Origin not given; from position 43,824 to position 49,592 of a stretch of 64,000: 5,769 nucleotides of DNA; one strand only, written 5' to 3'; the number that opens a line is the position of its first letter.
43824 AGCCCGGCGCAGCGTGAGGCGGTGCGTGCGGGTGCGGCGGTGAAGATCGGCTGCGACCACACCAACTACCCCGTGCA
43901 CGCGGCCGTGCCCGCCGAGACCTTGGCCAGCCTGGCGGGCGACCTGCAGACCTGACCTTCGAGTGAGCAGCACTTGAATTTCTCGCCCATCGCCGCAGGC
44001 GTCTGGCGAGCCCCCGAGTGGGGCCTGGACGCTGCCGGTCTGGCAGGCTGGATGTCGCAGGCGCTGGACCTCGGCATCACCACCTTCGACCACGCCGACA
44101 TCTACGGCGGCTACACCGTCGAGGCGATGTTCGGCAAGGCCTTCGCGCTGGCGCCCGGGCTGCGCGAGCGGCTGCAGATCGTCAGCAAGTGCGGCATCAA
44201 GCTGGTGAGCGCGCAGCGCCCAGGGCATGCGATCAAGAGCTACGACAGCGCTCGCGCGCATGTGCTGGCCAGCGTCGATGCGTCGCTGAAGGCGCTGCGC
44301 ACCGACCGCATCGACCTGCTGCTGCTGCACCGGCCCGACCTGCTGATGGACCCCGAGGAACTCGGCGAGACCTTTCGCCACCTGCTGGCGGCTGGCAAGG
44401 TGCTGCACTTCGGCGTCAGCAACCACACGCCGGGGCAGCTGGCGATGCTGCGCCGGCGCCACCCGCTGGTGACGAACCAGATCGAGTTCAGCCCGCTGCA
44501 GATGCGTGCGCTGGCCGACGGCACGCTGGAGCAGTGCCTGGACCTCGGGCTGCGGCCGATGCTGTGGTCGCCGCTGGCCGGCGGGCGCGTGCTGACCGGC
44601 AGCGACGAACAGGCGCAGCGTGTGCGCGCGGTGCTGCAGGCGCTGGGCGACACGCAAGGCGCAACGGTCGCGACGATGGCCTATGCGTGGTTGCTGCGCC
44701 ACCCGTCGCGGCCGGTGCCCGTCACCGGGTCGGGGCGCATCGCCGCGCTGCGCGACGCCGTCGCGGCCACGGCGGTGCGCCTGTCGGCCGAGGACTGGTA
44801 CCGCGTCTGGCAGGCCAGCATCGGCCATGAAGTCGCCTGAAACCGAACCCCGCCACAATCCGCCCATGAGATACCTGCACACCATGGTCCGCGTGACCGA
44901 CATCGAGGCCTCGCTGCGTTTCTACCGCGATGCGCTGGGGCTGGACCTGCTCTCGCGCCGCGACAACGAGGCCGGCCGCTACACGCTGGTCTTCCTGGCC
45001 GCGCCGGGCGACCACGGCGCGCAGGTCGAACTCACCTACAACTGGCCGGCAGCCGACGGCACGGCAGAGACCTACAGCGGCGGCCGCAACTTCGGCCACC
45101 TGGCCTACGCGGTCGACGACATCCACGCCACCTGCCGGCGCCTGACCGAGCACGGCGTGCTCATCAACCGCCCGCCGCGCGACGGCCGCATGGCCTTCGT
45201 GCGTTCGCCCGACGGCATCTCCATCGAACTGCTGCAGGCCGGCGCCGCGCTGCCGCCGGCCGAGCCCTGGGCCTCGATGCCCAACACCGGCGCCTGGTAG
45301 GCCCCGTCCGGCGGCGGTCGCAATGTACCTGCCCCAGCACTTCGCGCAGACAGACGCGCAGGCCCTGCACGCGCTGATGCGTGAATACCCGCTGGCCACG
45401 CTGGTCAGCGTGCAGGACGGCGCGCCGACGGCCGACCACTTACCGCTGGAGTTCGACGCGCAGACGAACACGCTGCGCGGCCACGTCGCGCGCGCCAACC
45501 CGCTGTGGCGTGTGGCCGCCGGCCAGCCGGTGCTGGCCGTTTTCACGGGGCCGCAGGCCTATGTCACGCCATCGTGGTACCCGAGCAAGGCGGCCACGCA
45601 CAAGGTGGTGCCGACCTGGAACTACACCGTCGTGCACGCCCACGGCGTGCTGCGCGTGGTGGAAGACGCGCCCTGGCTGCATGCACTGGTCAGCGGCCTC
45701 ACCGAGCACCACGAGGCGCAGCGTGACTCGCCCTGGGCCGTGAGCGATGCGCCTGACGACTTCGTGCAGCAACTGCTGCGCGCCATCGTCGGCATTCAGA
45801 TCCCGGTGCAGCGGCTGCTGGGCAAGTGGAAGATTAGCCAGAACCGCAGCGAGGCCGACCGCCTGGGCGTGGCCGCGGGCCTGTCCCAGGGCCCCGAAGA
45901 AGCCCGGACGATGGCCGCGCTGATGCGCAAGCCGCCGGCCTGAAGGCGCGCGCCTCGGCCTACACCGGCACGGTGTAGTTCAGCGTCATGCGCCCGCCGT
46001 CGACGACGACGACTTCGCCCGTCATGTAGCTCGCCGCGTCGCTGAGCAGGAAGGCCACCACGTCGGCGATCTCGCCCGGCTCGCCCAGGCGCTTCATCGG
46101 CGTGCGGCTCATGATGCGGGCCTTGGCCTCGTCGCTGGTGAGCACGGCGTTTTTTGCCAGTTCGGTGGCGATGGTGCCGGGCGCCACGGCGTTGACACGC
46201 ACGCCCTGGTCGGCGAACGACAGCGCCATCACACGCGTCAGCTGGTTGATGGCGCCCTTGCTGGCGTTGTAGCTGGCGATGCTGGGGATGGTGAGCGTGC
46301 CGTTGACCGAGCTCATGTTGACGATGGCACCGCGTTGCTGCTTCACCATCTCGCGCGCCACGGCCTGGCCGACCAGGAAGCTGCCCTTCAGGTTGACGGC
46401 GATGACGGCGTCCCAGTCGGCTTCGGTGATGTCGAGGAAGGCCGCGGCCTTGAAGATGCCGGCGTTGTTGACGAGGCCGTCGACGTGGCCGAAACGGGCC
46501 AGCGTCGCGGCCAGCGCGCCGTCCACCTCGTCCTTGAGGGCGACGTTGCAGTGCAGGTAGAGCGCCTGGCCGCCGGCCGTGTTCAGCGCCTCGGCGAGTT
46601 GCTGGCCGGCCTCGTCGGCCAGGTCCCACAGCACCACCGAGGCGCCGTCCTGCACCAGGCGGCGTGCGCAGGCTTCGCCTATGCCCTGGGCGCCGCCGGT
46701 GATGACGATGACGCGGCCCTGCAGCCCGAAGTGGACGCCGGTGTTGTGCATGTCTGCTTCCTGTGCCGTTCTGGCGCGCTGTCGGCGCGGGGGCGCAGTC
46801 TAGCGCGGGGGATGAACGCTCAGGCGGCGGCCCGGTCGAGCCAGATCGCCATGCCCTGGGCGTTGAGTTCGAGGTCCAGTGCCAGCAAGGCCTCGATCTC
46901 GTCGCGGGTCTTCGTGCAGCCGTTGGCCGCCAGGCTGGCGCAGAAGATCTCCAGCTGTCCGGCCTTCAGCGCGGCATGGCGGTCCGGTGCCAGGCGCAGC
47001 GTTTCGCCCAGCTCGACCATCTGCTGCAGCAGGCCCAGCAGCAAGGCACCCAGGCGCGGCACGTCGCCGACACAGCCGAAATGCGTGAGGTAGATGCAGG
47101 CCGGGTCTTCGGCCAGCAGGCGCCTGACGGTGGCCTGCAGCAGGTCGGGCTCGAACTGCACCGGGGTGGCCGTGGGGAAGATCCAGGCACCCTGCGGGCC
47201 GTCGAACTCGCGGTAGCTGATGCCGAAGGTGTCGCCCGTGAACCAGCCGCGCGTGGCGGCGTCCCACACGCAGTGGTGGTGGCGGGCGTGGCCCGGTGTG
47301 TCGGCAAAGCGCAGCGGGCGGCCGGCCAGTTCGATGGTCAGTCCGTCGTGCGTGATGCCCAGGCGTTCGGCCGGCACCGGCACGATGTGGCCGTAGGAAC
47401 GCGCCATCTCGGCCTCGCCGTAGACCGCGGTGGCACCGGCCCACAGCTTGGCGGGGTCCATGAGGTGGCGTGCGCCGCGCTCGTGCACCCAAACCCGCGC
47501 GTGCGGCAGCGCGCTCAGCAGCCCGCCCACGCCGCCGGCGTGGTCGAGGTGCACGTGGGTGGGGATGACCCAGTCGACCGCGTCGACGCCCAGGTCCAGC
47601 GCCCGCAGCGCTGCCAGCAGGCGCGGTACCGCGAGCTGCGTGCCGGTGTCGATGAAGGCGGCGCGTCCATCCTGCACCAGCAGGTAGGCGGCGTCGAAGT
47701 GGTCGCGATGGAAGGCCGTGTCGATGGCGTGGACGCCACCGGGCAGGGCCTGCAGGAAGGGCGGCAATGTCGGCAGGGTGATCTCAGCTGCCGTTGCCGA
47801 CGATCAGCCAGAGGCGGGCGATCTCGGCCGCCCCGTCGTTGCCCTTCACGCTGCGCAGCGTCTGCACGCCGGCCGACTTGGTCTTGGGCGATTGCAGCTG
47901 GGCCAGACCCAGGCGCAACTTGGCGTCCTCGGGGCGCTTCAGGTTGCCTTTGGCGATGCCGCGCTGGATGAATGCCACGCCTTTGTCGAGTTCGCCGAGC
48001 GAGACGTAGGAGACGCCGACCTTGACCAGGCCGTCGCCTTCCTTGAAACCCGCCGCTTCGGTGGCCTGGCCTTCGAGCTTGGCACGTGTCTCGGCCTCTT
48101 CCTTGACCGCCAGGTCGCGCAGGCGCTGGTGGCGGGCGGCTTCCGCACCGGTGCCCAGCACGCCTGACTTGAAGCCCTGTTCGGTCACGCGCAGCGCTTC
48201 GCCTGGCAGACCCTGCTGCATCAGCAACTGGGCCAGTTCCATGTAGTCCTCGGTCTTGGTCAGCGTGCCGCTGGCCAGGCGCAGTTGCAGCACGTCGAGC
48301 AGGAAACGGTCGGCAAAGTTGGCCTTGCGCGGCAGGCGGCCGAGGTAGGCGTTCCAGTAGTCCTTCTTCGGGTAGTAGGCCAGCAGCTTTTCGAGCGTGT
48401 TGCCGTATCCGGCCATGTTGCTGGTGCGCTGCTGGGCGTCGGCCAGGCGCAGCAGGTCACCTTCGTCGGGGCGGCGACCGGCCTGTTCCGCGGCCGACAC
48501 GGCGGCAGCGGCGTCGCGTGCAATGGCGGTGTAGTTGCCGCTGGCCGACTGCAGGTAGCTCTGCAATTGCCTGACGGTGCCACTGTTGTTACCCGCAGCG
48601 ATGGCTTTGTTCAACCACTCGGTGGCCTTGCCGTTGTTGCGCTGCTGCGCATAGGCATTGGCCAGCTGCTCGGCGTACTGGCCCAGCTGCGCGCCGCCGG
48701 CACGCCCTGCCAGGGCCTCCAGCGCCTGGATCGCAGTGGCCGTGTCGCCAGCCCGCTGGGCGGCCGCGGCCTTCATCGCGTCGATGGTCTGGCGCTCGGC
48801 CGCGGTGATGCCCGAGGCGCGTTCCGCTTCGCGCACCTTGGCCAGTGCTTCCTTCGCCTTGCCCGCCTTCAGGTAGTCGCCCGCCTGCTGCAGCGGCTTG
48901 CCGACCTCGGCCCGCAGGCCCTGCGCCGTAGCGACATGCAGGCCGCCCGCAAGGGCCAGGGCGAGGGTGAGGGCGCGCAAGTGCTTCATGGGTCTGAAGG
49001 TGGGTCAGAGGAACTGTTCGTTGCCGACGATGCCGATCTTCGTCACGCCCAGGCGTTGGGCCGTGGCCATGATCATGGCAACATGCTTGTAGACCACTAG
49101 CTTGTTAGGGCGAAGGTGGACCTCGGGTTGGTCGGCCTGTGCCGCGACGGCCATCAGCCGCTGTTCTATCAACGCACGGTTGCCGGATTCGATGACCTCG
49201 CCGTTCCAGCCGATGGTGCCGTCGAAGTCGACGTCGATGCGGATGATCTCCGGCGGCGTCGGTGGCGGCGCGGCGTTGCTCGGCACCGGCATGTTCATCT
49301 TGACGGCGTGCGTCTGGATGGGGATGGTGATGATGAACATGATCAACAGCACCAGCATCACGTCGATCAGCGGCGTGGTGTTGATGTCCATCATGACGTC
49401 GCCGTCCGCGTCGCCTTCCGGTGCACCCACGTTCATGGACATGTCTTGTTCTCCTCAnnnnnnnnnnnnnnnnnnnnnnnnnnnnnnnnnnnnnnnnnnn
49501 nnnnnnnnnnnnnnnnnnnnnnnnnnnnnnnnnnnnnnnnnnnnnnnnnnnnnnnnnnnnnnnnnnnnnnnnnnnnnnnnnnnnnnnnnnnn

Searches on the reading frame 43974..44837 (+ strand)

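Call 80: search_protein_families(library=pfam, proteins=[window:43974-44837:+], max_evalue=0.00001)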
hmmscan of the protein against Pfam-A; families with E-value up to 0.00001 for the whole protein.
window:43974-44837:+ (288 aa): 1 family
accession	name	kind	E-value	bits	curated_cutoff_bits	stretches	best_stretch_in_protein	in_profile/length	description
PF00248.27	Aldo_ket_red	-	2e-47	162.1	24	1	6-278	2-286/291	Aldo/keto reductase family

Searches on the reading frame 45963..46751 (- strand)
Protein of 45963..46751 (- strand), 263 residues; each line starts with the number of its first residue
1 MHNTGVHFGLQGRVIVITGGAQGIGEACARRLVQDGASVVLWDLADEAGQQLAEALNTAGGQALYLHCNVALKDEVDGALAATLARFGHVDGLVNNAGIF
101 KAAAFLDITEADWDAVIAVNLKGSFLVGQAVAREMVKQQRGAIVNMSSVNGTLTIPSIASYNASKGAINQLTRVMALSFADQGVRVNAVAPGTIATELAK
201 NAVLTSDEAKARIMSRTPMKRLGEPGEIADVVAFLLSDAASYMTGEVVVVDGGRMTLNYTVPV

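Call 80: search_protein_families(library=pfam, proteins=[window:45963-46751:-], max_evalue=0.00001)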
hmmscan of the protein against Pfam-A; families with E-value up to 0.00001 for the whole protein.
window:45963-46751:- (263 aa): 4 families
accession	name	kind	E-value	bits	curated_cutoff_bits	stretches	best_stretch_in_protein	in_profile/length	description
PF13561.12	adh_short_C2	-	3.7e-69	233.3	27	1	21-253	3-234/236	Enoyl-(Acyl carrier protein) reductase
PF00106.31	adh_short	-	3.5e-59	200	26.6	1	13-202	1-190/195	short chain dehydrogenase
PF08659.16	KR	-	1.1e-17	65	22.6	1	15-174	3-162/180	KR domain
PF23441.1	SDR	-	2.2e-06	27.7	27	1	14-255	9-256/258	SDR-like rossmann domain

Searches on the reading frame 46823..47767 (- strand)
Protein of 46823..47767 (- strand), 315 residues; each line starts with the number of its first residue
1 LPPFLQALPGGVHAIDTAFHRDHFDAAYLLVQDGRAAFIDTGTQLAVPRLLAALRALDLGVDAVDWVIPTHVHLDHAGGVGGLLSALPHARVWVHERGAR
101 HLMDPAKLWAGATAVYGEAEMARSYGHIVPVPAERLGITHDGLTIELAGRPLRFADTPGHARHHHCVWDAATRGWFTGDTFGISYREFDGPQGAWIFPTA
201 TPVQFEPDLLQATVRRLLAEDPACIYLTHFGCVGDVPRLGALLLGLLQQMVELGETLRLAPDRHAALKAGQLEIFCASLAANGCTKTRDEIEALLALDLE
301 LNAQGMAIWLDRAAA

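Call 80: search_protein_families(library=pfam, proteins=[window:46823-47767:-], max_evalue=0.00001)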
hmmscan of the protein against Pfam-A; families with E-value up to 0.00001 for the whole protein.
window:46823-47767:- (315 aa): 2 families
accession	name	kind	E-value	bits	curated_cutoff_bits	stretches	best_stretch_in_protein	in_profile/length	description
PF00753.33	Lactamase_B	-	6.3e-25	88.7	22.7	1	27-229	8-196/196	Metallo-beta-lactamase superfamily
PF19583.5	ODP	-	3.3e-06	27.6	27.2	0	27-182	5-138/194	ODP family beta lactamase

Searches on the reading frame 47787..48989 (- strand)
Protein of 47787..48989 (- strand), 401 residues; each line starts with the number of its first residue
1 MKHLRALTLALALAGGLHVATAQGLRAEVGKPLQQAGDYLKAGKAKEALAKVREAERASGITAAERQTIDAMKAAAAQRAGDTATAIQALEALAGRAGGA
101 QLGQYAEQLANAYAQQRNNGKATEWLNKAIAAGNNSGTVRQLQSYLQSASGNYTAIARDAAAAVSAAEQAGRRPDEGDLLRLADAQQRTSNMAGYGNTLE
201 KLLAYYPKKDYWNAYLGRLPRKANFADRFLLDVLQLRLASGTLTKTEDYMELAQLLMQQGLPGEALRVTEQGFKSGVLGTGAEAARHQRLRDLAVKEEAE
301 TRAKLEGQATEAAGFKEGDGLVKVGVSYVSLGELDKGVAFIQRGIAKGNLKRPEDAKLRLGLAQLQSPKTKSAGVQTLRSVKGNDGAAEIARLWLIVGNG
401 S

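Call 80: search_protein_families(library=pfam, proteins=[window:47787-48989:-], max_evalue=0.00001)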
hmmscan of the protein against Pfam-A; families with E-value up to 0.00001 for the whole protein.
window:47787-48989:- (401 aa): 1 family
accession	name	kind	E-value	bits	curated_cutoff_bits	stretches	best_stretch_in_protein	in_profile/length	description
PF13428.12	TPR_14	-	1.4e-06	28.8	23.5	0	108-141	6-39/44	Tetratricopeptide repeat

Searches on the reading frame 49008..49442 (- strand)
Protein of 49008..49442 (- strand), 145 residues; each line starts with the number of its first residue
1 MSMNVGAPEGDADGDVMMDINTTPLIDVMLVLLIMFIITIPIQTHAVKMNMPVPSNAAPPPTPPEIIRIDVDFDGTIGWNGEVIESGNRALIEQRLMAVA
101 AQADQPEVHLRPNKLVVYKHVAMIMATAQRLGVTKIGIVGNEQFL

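Call 80: search_protein_families(library=pfam, proteins=[window:49008-49442:-], max_evalue=0.00001)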
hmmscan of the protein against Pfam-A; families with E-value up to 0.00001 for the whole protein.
window:49008-49442:- (145 aa): 1 family
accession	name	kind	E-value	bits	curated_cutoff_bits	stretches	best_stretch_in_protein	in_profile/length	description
PF02472.21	ExbD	-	8e-24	84.6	25.4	1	17-139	5-124/128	Biopolymer transport protein ExbD/TolR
